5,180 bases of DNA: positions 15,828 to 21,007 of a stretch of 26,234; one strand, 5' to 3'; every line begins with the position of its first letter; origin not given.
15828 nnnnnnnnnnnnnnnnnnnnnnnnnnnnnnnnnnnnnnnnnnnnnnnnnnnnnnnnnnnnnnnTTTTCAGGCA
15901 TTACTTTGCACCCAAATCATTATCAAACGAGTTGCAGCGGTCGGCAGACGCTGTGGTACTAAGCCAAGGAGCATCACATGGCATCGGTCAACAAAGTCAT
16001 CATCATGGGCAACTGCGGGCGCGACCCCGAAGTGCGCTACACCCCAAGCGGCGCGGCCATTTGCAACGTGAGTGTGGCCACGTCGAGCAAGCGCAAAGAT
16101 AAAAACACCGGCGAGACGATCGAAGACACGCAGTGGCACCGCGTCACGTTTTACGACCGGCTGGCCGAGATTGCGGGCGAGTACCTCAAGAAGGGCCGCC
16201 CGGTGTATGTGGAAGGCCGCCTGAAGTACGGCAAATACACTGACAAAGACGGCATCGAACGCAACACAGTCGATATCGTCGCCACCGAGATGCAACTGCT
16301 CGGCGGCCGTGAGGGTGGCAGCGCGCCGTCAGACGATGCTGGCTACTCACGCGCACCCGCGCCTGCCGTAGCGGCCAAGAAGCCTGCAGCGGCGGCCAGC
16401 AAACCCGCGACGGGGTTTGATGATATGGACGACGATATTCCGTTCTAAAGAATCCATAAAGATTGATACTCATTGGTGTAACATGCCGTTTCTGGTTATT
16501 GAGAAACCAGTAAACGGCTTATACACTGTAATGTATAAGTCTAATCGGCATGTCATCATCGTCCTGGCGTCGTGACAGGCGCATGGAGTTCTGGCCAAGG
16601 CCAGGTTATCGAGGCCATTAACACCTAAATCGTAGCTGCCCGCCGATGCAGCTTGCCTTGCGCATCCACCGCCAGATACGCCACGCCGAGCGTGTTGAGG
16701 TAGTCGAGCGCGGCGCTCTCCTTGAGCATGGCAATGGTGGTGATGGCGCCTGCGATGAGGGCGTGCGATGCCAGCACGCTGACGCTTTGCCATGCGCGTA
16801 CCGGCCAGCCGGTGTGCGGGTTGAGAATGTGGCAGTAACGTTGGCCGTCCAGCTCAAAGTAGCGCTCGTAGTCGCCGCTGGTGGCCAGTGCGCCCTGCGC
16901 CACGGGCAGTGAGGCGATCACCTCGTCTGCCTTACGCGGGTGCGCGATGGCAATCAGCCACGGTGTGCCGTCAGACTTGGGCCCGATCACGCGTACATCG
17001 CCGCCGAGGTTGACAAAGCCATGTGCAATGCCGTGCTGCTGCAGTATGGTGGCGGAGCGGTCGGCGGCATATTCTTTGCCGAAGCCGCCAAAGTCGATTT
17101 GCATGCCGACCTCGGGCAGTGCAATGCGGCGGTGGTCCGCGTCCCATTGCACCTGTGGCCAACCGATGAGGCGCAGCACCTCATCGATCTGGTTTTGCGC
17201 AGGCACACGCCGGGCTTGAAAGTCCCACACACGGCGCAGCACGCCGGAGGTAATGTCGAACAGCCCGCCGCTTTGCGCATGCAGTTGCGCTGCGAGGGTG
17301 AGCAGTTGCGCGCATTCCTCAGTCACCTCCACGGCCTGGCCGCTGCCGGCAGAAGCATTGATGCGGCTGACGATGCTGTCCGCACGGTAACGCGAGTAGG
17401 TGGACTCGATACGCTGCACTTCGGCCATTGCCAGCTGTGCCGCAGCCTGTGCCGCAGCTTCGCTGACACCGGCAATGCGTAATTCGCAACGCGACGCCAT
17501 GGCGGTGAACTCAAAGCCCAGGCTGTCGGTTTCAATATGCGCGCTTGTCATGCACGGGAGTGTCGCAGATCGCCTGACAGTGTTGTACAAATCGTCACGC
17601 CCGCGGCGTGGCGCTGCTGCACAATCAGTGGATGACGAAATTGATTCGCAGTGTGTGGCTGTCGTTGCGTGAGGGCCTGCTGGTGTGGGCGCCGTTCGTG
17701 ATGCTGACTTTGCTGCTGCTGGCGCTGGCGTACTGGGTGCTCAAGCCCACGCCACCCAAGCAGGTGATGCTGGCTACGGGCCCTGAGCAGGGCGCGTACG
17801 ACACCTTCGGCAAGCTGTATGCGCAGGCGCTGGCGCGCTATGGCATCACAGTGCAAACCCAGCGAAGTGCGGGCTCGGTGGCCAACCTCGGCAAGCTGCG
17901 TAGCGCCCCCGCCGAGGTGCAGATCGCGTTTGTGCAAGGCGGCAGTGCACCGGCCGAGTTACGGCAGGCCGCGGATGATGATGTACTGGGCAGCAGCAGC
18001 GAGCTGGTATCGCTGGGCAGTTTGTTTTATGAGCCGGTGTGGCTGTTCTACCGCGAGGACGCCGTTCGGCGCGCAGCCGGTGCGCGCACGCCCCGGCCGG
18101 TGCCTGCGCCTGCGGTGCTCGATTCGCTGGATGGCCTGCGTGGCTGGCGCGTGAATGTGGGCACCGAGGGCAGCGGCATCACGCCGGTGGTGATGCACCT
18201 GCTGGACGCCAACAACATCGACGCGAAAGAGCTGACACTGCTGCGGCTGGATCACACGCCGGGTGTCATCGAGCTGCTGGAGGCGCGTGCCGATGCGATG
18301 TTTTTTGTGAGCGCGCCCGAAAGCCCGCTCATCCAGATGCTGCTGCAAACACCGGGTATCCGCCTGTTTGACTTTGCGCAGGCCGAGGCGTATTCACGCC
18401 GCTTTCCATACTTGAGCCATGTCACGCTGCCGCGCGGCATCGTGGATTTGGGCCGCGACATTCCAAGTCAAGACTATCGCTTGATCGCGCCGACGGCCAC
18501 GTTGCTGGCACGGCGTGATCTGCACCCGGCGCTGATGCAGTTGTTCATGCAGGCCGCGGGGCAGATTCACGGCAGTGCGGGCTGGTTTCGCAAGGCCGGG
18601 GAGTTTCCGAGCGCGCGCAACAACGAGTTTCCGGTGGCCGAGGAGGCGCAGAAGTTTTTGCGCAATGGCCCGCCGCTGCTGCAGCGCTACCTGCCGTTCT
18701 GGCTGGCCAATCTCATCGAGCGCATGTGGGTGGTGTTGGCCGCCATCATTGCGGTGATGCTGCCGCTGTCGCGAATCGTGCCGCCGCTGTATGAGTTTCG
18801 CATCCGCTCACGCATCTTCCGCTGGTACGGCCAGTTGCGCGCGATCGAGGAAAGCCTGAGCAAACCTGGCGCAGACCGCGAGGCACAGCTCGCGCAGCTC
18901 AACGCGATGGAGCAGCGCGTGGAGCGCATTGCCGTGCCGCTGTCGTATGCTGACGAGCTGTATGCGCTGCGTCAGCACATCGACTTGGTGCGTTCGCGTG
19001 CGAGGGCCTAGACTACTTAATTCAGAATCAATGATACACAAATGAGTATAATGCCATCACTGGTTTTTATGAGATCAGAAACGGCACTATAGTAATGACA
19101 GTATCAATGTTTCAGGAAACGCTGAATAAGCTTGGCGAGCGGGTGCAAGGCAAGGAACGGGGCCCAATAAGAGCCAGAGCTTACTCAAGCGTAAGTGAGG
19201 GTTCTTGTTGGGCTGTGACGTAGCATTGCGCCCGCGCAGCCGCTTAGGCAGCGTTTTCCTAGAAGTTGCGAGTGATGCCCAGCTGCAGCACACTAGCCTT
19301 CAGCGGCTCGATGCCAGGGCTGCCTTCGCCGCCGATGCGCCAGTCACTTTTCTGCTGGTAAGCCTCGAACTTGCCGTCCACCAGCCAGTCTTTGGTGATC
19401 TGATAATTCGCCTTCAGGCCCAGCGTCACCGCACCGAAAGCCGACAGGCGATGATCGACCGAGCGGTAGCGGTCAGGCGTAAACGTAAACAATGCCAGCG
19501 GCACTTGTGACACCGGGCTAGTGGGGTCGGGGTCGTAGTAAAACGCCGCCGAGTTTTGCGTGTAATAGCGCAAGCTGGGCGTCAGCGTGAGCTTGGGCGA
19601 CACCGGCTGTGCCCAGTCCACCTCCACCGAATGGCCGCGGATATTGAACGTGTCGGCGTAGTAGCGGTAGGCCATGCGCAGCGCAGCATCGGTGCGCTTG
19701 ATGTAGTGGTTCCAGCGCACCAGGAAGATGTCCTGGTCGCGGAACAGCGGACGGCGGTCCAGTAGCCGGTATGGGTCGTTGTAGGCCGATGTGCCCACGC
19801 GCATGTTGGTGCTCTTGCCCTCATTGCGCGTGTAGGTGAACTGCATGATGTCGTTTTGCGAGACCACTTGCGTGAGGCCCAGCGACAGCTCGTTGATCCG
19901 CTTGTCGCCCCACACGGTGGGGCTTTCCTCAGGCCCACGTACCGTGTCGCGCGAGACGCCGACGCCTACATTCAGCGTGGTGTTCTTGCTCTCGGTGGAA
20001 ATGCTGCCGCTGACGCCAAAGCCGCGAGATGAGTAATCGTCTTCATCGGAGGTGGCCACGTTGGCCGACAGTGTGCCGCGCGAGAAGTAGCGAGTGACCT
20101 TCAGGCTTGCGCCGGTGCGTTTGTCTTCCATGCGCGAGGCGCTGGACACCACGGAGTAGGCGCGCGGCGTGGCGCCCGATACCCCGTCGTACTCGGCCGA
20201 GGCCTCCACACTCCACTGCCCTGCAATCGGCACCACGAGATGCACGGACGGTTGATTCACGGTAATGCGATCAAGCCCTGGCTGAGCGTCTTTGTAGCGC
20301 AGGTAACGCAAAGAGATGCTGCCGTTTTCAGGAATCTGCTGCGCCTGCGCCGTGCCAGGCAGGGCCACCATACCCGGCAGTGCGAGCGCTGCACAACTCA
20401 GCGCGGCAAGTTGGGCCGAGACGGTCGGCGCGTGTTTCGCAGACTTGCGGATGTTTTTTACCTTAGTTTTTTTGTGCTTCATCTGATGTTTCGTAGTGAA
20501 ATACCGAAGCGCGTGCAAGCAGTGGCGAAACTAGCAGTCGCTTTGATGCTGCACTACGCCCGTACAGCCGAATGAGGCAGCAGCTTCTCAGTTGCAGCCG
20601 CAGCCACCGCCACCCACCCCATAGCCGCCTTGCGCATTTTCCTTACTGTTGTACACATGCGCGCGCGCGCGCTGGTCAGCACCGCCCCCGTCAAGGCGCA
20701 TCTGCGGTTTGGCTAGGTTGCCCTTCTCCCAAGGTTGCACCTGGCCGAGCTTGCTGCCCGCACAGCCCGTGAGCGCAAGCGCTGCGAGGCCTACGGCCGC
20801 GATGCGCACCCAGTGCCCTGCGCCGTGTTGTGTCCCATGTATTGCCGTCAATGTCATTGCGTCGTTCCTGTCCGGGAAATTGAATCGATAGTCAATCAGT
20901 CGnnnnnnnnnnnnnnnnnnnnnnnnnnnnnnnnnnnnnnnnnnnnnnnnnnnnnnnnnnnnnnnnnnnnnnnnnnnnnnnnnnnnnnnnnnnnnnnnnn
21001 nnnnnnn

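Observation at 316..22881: Unrecognised dispersed 71-bp dyad-symmetric element, 7 copies in 26 kb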

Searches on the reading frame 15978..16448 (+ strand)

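Call 10: search_protein_families(library=pfam, proteins=[window:15978-16448:+])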
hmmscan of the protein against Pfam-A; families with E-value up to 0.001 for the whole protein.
window:15978-16448:+ (156 aa): 1 family
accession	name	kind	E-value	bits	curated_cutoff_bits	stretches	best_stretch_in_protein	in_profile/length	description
PF00436.31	SSB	-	7.7e-35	119.5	26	1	4-108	1-104/104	Single-strand binding protein family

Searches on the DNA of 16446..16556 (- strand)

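Call 40: search_dna_similar(query=window:16446-16556:-, collection=phages, mode=distant, max_evalue=1, max_rows=10)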
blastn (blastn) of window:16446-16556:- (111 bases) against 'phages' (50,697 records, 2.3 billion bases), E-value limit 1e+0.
Records with a match: 2; places in all: 2; records where one place covers at least 80% of the query: 0.
Best place of each record, by identity: 95-99% 1; 80-90% 1.
By first word of the organism name: Bacteriophage 1; Enterococcus 1.
By host as written in the record: - 1; Enterococcus gallinarum SY2-1 1.
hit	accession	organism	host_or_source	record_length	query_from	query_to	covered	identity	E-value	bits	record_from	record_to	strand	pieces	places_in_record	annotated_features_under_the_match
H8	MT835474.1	Bacteriophage sp.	human fecal samples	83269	35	69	32%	86.1%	3e-1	40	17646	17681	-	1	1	record has no annotation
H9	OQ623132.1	Enterococcus phage Phi_Eg_SY1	Enterococcus gallinarum SY2-1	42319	40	63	22%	95.8%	3e-1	40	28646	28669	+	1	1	tape measure protein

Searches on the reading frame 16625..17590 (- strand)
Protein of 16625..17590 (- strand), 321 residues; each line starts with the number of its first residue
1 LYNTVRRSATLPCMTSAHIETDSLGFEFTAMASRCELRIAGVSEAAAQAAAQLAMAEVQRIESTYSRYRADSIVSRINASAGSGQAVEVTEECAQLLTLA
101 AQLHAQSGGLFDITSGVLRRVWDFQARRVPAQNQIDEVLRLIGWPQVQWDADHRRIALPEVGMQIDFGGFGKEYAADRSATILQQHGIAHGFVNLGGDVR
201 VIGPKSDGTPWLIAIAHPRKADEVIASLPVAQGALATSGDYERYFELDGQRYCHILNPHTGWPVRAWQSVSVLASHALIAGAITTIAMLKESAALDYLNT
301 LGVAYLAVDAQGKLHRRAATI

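Call 10: search_protein_families(library=pfam, proteins=[window:16625-17590:-])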
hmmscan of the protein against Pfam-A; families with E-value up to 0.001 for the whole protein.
window:16625-17590:- (321 aa): 1 family
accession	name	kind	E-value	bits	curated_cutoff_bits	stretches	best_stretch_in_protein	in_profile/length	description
PF02424.20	ApbE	-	5e-79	266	25.6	1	31-301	1-258/266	ApbE family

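Call 19: find_homologous_proteins(query=window:16625-17590:-, max_evalue=1e-30)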
Query window:16625-17590:- (321 aa): 7972 proteins with E <= 1e-30 among 8000 candidates; the best 120 are listed.
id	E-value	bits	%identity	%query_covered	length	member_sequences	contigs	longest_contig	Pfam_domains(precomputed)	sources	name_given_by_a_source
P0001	1.5e-188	644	94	96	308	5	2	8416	PF02424.21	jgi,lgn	jgi:thiamine biosynthesis lipoprotein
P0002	6.3e-155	533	81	93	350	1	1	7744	PF02424.21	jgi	jgi:FAD:protein FMN transferase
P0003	1.9e-120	420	62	93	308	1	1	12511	PF02424.21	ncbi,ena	-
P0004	2.5e-120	420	61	96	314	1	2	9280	PF02424.21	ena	-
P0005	4.8e-119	415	63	93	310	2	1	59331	PF02424.21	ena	-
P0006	7.6e-119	415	63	93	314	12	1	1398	PF02424.21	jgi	jgi:FAD:protein FMN transferase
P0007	1.9e-118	413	59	97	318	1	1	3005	PF02424.21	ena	-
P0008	2.6e-118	413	61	94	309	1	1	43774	PF02424.21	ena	-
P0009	4.2e-118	412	62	93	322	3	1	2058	PF02424.21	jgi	jgi:thiamine biosynthesis lipoprotein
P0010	4.8e-118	412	62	94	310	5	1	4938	PF02424.21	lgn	-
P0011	1.8e-117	410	65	92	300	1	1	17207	PF02424.21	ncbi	-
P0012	3.7e-117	409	65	91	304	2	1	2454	PF02424.21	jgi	jgi:FAD:protein FMN transferase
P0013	4.9e-117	409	60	93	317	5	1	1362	PF02424.21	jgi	jgi:thiamine biosynthesis lipoprotein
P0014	6.0e-117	408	61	93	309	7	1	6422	PF02424.21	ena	-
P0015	1.1e-116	408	60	96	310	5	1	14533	PF02424.21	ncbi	-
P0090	1.2e-111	391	64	91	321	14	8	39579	PF02424.21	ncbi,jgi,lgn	jgi:thiamine biosynthesis lipoprotein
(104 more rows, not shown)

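Call 20: find_encoding_contigs(protein=P0001, flank=10000, max_places=10)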
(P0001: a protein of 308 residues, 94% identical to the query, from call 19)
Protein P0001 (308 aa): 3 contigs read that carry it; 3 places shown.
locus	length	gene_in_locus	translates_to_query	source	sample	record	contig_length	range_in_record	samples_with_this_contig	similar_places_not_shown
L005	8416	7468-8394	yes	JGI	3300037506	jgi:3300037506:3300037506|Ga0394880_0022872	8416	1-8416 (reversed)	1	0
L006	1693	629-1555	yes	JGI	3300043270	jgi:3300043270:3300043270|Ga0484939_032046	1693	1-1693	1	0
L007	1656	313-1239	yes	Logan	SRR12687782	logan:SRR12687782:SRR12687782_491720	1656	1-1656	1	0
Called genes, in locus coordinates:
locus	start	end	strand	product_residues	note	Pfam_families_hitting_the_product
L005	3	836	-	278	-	?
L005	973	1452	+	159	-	PF02566:OsmC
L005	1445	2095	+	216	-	PF12804:NTP_transf_3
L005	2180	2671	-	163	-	PF01844:HNH, PF13395:HNH_4 (faint), PF14279:HNH_5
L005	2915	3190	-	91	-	-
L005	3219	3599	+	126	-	-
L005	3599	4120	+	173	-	PF00578:AhpC-TSA, PF08534:Redoxin, PF00085:Thioredoxin, PF13905:Thioredoxin_8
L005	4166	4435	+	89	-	PF14086:DUF4266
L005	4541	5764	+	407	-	PF12094:DUF3570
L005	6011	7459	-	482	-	PF16868:NMT1_3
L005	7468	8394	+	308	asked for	PF02424:ApbE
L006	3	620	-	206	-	?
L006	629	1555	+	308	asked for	PF02424:ApbE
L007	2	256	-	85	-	?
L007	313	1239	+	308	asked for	PF02424:ApbE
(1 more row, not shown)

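Call 21: find_encoding_contigs(protein=P0002, flank=10000, max_places=10)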
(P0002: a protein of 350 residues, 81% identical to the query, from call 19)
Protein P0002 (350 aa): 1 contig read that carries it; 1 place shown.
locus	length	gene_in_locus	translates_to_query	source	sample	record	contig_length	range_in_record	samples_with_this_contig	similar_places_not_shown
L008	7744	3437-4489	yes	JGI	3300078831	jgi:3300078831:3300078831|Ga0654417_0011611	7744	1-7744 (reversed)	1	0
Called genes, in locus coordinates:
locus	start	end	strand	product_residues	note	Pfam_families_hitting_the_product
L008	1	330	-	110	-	?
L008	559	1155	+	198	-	-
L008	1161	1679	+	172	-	PF08534:Redoxin, PF00578:AhpC-TSA, PF00085:Thioredoxin, PF13098:Thioredoxin_2, PF13905:Thioredoxin_8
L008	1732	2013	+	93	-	PF14086:DUF4266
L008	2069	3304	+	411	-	PF12094:DUF3570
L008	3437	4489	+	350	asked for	PF02424:ApbE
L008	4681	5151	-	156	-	PF00436:SSB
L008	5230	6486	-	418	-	PF00083:Sugar_tr, PF07690:MFS_1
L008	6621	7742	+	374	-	?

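Call 72: find_encoding_contigs(protein=P0090, flank=10000, max_places=2)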
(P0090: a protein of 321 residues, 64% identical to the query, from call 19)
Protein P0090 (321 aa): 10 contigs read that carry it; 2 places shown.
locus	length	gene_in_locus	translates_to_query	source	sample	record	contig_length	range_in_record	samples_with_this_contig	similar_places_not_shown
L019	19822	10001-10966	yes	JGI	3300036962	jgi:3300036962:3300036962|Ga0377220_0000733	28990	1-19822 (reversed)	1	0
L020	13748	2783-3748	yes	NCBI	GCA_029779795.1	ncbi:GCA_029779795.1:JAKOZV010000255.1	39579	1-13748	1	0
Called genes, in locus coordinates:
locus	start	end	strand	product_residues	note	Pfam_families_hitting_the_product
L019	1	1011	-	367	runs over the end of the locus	PF02445:NadA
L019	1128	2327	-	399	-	-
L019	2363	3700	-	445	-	-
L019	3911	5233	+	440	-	PF07690:MFS_1, PF12832:MFS_1_like (weak), PF00083:Sugar_tr (faint), PF07690:MFS_1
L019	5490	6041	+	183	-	PF02517:Rce1-like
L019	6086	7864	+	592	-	PF07610:DUF1573 (weak), PF15780:ASH, PF22073:Cep192_D4, PF22544:HYDIN_VesB_CFA65-like_Ig, PF15780:ASH (weak), PF15780:ASH, PF22073:Cep192_D4, PF22544:HYDIN_VesB_CFA65-like_Ig, +7 more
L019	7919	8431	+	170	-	PF00578:AhpC-TSA, PF08534:Redoxin, PF13098:Thioredoxin_2, PF00085:Thioredoxin, PF13905:Thioredoxin_8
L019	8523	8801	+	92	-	PF14086:DUF4266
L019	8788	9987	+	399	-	PF12094:DUF3570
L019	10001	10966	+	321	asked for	PF02424:ApbE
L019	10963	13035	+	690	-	PF11412:DsbD_N, PF02683:DsbD_TM, PF13386:DsbD_2, PF00085:Thioredoxin (weak), PF13098:Thioredoxin_2, PF13899:Thioredoxin_7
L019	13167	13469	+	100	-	-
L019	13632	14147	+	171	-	PF03737:RraA-like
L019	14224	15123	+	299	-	PF08668:HDOD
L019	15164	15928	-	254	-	PF00702:Hydrolase, PF06888:Put_Phosphatase (faint), PF12710:HAD, PF08282:Hydrolase_3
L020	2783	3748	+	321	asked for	PF02424:ApbE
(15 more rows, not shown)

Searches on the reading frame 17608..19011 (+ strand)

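Call 10: search_protein_families(library=pfam, proteins=[window:17608-19011:+])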
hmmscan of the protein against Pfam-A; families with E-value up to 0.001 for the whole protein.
window:17608-19011:+ (467 aa): 1 family
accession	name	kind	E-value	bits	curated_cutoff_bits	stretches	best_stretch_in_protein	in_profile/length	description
PF16868.10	NMT1_3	-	3.6e-13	50.2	27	1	172-305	104-235/289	NMT1-like family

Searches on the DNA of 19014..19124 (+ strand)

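Call 39: search_dna_similar(query=window:19014-19124:+, collection=plasmids, mode=distant, max_evalue=1, max_rows=10)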
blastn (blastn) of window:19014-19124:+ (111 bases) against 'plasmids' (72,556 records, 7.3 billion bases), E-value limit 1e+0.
Records with a match: 7; places in all: 7; records where one place covers at least 80% of the query: 0.
Best place of each record, by identity: 90-95% 1; 80-90% 6.
By first word of the organism name: Listeria 6; Enterococcus 1.
By predicted mobility (MOB-suite, as given by PLSDB): non-mobilizable 6; conjugative 1.
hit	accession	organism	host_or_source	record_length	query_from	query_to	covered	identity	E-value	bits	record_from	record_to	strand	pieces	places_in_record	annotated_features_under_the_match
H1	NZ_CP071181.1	Listeria innocua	bacterial culture,food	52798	52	87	32%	86.1%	9e-1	40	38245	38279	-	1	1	hypothetical protein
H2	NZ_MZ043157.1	Listeria monocytogenes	-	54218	52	87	32%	86.1%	9e-1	40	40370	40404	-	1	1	hypothetical protein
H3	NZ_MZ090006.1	Listeria monocytogenes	-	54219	52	87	32%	86.1%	9e-1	40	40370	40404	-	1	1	hypothetical protein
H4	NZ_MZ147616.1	Listeria innocua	-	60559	52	87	32%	86.1%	9e-1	40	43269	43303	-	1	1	hypothetical protein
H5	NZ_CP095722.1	Listeria innocua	meat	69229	52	87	32%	86.1%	9e-1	40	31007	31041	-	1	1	hypothetical protein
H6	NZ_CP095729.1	Listeria innocua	Raw meat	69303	52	87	32%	86.1%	9e-1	40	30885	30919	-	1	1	hypothetical protein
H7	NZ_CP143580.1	Enterococcus faecalis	Homo sapiens,bacterial isolate,sonicate ...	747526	7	32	23%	92.3%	9e-1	39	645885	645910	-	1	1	murF: UDP-N-acetylmuramoyl-tripeptide--D-alanyl-D- alanine ligase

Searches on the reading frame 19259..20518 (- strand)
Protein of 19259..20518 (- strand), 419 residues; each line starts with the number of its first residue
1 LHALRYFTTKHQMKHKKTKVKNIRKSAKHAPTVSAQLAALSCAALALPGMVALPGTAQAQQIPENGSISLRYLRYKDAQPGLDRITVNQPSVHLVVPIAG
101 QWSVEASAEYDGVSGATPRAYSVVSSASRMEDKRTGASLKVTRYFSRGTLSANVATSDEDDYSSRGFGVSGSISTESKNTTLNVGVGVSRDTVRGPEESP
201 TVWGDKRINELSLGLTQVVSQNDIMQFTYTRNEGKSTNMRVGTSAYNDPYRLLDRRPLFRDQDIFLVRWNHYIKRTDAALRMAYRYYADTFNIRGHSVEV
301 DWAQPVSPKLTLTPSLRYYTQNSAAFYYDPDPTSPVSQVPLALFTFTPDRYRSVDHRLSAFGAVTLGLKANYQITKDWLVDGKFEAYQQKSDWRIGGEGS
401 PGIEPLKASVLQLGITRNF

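Call 10: search_protein_families(library=pfam, proteins=[window:19259-20518:-])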
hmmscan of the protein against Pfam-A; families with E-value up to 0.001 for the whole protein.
window:19259-20518:- (419 aa): 1 family
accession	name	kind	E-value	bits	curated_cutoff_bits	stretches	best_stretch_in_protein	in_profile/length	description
PF12094.14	DUF3570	-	1.5e-56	192.5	25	3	204-398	217-415/427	Protein of unknown function (DUF3570)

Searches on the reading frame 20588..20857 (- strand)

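Call 71: search_protein_families(library=pfam, proteins=[window:20588-20857:-], max_evalue=0.01)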
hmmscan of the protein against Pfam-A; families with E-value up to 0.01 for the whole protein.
window:20588-20857:- (89 aa): 1 family
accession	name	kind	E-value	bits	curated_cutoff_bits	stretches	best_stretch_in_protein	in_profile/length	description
PF14086.11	DUF4266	-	1.2e-20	74.6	27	1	40-89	1-50/50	Domain of unknown function (DUF4266)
